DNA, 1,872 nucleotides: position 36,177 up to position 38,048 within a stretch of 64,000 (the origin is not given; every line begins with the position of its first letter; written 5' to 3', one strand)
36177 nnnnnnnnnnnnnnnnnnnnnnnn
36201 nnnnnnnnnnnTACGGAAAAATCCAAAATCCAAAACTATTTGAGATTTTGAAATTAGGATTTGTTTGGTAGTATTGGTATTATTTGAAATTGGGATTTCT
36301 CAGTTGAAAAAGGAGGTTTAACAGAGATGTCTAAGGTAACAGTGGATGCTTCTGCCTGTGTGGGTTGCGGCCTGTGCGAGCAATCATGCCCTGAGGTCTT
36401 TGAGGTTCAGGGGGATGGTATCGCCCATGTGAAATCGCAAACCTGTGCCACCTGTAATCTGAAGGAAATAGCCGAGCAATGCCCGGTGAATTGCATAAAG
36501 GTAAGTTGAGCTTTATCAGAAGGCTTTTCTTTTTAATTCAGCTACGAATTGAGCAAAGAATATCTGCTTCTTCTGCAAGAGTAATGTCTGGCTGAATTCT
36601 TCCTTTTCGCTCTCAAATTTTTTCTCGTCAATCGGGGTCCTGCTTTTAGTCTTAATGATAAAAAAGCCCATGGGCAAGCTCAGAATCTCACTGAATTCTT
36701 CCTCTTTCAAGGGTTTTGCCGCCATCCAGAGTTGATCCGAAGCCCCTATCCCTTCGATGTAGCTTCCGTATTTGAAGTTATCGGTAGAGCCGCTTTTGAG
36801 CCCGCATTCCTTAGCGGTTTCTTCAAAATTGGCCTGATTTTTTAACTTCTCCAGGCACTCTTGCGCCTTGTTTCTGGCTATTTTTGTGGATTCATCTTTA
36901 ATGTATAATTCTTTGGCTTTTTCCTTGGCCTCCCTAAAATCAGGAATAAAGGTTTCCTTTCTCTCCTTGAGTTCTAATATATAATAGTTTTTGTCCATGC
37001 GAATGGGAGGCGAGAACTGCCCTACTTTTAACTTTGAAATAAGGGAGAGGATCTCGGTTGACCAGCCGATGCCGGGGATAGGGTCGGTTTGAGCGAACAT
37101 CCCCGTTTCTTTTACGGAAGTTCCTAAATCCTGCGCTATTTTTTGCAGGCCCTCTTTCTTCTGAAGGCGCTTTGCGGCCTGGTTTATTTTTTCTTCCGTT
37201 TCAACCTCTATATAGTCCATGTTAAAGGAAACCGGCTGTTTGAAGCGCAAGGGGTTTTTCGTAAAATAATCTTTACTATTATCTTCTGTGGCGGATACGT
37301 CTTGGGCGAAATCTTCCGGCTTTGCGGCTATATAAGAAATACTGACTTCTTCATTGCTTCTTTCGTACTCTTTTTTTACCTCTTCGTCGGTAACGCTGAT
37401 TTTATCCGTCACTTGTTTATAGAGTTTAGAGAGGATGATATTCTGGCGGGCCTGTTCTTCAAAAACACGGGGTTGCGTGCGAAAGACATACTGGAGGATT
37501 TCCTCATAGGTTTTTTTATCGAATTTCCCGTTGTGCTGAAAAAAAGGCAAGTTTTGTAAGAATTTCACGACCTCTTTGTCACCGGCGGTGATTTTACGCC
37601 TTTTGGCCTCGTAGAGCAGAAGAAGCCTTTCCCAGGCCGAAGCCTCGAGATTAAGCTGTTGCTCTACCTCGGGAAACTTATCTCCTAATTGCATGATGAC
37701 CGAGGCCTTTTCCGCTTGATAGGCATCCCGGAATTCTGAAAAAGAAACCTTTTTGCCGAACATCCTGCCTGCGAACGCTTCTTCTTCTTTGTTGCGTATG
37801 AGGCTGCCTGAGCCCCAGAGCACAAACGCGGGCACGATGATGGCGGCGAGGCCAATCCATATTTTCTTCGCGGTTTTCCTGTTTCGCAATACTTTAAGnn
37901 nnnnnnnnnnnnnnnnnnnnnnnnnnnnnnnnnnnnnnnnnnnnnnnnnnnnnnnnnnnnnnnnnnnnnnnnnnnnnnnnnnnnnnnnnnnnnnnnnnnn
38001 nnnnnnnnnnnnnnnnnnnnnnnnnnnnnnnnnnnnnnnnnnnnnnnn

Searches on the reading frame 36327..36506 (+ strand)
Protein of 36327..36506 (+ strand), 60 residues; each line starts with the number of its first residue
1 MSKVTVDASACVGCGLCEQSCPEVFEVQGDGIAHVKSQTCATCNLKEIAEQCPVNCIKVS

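Call 38: search_protein_families(library=pfam, proteins=[window:36327-36506:+], max_evalue=0.0001)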
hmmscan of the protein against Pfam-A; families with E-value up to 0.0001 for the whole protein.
window:36327-36506:+ (60 aa): 6 families
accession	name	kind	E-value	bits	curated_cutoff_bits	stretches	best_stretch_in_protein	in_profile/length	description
PF13370.11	Fer4_13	-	1.9e-09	38.5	24.5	1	6-59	1-58/58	4Fe-4S single cluster domain of Ferredoxin I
PF13459.11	Fer4_15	-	2.8e-09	38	22.4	1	4-59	1-66/66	4Fe-4S single cluster domain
PF14697.11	Fer4_21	-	1.2e-07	32.1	35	1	6-58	3-58/59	4Fe-4S dicluster domain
PF12837.12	Fer4_6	-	1.2e-06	28.6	25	1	3-23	1-21/24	4Fe-4S binding domain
PF00037.32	Fer4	-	1.4e-06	28.3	21.1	1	4-23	1-20/24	4Fe-4S binding domain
PF12797.12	Fer4_2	-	1.5e-06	28.2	24.5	1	3-23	2-22/22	4Fe-4S binding domain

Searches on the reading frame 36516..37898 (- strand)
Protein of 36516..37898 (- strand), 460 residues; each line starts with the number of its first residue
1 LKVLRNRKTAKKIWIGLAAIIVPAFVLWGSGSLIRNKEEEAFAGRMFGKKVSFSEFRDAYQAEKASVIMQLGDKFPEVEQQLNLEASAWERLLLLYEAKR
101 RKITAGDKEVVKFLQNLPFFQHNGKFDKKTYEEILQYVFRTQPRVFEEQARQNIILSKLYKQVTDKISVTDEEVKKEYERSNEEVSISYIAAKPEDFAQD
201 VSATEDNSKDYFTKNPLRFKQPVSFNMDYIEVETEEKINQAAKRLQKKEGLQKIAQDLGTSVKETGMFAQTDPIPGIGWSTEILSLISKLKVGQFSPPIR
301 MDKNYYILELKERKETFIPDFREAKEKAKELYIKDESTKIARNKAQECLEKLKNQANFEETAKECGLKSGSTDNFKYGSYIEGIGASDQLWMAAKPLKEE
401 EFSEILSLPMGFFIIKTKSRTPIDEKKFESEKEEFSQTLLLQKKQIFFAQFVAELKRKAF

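Call 38: search_protein_families(library=pfam, proteins=[window:36516-37898:-], max_evalue=0.0001)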
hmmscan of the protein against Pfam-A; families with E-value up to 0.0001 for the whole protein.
window:36516-37898:- (460 aa): 5 families
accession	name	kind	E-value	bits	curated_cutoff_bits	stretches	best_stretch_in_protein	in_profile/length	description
PF13624.11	SurA_N_3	-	9.8e-24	84.5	27.2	1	1-159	2-161/162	SurA-like N-terminal domain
PF13623.11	SurA_N_2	-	2.4e-21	76.6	28.5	1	7-135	5-145/145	SurA-like N-terminal domain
PF13145.12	Rotamase_2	-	7.3e-18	66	27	1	204-326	2-121/121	PPIC-type PPIASE domain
PF00639.27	Rotamase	-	1.7e-08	35.7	21.7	0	335-418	12-96/97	PPIC-type PPIASE domain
PF13616.12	Rotamase_3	-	2.1e-06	28.7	22.5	0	327-419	17-114/116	PPIC-type PPIASE domain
